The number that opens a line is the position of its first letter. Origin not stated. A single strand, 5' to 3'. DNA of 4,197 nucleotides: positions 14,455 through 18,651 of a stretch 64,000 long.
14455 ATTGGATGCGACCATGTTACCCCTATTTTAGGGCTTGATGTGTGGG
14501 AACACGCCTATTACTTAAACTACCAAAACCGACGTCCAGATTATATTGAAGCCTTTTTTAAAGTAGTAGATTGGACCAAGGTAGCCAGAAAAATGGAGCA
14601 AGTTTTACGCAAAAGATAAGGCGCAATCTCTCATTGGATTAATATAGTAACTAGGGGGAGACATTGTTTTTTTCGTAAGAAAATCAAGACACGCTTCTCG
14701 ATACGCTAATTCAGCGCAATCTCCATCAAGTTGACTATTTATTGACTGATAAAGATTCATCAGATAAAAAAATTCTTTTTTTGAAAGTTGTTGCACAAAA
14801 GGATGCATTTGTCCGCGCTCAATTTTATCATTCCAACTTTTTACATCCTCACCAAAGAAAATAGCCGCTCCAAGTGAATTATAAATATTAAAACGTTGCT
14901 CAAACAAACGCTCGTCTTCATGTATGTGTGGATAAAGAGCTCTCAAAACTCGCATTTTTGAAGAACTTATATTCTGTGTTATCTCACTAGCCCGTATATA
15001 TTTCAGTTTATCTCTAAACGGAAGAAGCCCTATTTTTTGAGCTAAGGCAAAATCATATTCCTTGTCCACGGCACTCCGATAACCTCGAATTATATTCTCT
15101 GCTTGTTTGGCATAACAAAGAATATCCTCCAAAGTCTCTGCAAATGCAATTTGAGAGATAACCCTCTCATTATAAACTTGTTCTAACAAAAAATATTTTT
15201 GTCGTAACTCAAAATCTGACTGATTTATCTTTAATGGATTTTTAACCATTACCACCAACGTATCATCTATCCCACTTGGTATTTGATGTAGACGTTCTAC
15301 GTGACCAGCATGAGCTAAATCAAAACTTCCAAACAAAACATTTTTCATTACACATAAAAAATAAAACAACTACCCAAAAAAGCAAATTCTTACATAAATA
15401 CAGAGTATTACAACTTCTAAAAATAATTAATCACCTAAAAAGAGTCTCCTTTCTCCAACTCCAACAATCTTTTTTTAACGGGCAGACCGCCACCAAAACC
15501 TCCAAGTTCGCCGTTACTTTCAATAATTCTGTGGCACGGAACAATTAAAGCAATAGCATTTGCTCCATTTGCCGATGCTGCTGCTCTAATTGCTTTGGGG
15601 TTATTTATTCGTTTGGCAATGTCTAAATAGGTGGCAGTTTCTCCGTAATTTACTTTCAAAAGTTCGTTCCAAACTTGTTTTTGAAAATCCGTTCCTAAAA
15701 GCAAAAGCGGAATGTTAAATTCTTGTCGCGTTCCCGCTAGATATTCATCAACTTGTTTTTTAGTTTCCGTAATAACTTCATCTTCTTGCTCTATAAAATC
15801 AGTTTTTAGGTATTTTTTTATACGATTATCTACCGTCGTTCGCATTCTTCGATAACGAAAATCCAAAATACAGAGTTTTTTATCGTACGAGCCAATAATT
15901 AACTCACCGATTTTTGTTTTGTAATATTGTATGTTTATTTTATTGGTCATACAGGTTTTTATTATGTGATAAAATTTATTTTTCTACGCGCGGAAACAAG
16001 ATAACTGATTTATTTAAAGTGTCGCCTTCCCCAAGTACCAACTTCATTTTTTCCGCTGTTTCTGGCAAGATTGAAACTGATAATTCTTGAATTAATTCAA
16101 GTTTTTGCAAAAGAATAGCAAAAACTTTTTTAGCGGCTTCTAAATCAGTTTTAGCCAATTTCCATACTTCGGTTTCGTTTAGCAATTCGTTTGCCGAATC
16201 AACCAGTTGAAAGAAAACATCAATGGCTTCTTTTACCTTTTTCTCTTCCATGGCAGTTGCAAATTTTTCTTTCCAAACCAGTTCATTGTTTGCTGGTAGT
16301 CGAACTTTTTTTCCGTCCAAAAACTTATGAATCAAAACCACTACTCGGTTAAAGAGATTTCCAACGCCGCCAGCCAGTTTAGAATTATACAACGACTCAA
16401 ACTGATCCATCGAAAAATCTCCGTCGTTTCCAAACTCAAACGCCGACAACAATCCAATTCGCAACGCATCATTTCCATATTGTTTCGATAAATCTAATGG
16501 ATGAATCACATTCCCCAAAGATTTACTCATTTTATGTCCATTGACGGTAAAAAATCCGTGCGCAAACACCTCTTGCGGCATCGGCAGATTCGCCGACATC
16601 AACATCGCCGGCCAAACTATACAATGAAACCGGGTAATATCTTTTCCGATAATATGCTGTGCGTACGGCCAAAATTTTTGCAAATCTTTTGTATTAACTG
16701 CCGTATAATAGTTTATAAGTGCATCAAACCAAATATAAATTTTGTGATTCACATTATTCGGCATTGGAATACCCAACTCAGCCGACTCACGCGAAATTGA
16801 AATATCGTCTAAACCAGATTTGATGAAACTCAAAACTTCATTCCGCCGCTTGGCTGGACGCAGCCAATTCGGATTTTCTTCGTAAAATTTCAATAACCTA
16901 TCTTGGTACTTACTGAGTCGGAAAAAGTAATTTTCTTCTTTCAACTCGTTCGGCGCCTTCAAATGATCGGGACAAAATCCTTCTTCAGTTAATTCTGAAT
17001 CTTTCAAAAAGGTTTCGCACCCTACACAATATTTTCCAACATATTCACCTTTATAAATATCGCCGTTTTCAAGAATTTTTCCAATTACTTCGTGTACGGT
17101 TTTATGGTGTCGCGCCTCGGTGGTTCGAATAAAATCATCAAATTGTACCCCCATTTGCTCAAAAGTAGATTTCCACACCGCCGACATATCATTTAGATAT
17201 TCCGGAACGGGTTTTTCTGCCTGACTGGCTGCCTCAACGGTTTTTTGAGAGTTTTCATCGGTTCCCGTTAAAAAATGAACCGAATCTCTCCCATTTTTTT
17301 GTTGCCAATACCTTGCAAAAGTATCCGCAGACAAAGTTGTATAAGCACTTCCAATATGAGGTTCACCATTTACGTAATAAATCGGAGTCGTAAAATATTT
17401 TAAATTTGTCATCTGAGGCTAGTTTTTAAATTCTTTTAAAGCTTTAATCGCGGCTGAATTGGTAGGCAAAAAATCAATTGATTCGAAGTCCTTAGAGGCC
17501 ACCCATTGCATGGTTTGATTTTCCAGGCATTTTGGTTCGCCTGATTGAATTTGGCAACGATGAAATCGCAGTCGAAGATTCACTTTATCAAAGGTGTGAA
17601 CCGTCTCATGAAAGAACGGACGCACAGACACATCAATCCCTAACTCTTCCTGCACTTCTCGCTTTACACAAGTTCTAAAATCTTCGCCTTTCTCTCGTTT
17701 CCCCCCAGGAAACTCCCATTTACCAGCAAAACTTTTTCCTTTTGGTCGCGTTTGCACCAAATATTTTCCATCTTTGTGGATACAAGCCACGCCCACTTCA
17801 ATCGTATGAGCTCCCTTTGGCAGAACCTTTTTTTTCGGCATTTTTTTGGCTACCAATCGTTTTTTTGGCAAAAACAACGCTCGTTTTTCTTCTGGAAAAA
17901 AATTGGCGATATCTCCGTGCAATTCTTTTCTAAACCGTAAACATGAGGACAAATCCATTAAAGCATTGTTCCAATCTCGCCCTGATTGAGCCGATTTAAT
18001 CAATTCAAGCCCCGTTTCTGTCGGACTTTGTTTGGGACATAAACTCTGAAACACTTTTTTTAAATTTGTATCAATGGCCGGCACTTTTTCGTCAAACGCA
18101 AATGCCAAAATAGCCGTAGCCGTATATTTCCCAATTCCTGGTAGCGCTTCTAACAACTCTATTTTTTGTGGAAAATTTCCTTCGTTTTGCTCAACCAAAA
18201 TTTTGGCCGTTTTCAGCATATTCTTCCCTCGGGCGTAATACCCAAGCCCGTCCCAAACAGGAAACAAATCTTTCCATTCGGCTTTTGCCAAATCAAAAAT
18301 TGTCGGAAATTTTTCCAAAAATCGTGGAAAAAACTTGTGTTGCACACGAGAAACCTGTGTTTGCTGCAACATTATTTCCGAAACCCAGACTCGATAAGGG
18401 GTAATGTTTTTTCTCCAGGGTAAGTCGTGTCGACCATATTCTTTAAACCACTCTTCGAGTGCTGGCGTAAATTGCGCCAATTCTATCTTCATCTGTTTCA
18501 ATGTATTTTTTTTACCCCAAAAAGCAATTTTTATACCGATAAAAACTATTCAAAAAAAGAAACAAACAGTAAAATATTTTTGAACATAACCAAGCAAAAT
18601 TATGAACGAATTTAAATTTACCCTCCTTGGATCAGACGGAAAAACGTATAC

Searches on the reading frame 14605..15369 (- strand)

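Call 49: search_protein_families(library=pfam, proteins=[window:14605-15369:-], max_evalue=0.001)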
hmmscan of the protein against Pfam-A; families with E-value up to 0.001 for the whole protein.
window:14605-15369:- (254 aa): 1 family
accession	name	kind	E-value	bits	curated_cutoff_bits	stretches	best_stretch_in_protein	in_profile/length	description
PF01467.32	CTP_transf_like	-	4.9e-06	27.2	21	1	12-140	2-131/133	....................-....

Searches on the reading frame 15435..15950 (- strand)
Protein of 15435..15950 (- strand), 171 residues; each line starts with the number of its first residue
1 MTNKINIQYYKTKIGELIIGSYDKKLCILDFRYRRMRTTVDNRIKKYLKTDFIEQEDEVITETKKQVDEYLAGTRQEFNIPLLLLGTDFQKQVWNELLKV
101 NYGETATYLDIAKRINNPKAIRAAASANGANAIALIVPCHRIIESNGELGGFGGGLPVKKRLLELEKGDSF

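Call 49: search_protein_families(library=pfam, proteins=[window:15435-15950:-], max_evalue=0.001)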
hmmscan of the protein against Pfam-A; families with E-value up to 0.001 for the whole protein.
window:15435-15950:- (171 aa): 2 families
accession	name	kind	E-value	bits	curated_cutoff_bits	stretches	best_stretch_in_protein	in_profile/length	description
PF01035.26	DNA_binding_1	-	1.4e-30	105.3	27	1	88-167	1-80/81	6-O-methylguanine DNA methyltransferase, DNA binding domain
PF02870.21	Methyltransf_1N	-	2.4e-09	38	21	1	8-83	4-70/71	6-O-methylguanine DNA methyltransferase, ribonuclease-like domain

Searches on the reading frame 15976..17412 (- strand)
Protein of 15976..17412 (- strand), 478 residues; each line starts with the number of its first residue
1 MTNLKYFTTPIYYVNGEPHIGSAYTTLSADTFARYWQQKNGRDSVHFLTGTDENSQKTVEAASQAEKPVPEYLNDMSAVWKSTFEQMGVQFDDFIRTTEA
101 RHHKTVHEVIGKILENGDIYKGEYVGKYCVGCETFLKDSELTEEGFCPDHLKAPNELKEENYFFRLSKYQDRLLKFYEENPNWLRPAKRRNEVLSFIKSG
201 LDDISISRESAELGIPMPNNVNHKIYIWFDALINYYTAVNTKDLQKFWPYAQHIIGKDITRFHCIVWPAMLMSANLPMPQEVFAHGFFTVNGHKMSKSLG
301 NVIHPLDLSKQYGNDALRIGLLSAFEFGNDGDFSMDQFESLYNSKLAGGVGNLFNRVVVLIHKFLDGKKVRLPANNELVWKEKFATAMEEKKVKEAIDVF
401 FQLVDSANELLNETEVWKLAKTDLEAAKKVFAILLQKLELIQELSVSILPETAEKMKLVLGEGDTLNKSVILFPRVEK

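Call 23: search_protein_families(library=pfam, proteins=[window:15976-17412:-], max_evalue=0.001)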
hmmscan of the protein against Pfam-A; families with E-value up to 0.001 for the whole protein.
window:15976-17412:- (478 aa): 4 families
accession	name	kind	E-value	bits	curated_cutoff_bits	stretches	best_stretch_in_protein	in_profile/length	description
PF09334.17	tRNA-synt_1g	-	1.8e-95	320.4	20.1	2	155-357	176-390/391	tRNA synthetases class I (M)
PF00133.28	tRNA-synt_1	-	2.9e-27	95.9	22.7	2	228-324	302-405/414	tRNA synthetases class I (I, L, M and V)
PF01406.26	tRNA-synt_1e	-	1.6e-11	44.6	27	2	283-333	242-291/301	tRNA synthetases class I (C) catalytic domain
PF19303.5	Anticodon_3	-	1e-05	25.9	23.5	1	383-463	24-104/152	Anticodon binding domain of methionyl tRNA ligase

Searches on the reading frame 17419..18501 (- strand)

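Call 23: search_protein_families(library=pfam, proteins=[window:17419-18501:-], max_evalue=0.001)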
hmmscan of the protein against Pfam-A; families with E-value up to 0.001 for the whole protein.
window:17419-18501:- (360 aa): 4 families
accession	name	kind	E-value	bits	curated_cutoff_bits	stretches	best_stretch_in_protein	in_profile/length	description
PF14815.12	NUDIX_4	-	1.2e-18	67.4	35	1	238-352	2-111/113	NUDIX domain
PF00293.34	NUDIX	-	5.8e-16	59.1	21.1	1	233-345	3-113/134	NUDIX domain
PF00730.31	HhH-GPD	-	9.1e-13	48.9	26.2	1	40-157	1-89/108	HhH-GPD superfamily base excision DNA repair protein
PF00633.29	HHH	-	1.6e-06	28.1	24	1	109-134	5-30/30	Helix-hairpin-helix motif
